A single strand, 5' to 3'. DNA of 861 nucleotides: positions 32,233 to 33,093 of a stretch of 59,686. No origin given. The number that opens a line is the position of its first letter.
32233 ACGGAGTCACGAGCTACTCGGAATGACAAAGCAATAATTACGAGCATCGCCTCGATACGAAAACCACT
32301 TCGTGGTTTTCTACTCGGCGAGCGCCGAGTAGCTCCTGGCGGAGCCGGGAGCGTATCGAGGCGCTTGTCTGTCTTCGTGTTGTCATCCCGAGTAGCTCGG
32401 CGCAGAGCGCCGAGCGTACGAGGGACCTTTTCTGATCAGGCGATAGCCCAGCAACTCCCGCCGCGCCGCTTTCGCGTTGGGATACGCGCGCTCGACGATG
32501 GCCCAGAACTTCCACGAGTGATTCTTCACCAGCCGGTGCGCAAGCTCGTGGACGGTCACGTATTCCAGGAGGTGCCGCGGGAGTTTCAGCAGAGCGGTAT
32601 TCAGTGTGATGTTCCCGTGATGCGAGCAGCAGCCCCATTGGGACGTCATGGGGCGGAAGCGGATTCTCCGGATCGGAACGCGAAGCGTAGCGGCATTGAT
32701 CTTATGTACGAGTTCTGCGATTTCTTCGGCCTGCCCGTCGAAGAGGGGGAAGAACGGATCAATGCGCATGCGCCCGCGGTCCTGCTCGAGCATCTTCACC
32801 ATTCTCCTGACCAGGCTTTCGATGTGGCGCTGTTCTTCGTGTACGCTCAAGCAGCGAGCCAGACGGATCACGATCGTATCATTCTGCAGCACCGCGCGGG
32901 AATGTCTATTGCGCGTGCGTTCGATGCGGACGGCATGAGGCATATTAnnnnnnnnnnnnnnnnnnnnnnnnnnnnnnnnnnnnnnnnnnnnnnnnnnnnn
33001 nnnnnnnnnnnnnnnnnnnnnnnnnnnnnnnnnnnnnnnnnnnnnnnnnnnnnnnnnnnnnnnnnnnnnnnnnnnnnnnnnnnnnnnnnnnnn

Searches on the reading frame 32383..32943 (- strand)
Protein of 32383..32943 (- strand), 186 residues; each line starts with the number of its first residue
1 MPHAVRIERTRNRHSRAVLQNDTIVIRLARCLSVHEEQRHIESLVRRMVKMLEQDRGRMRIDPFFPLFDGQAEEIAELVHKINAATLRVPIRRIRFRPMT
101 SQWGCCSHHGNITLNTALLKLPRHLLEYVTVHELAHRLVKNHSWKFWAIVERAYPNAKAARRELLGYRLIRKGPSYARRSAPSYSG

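Call 54: search_protein_families(library=pfam, proteins=[window:32383-32943:-], max_evalue=0.001)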
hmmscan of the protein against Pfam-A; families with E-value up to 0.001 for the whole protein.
window:32383-32943:- (186 aa): 1 family
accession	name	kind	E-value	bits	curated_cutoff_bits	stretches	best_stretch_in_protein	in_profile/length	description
PF01863.23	YgjP-like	-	1.2e-28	101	26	1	71-164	111-204/207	YgjP-like, metallopeptidase domain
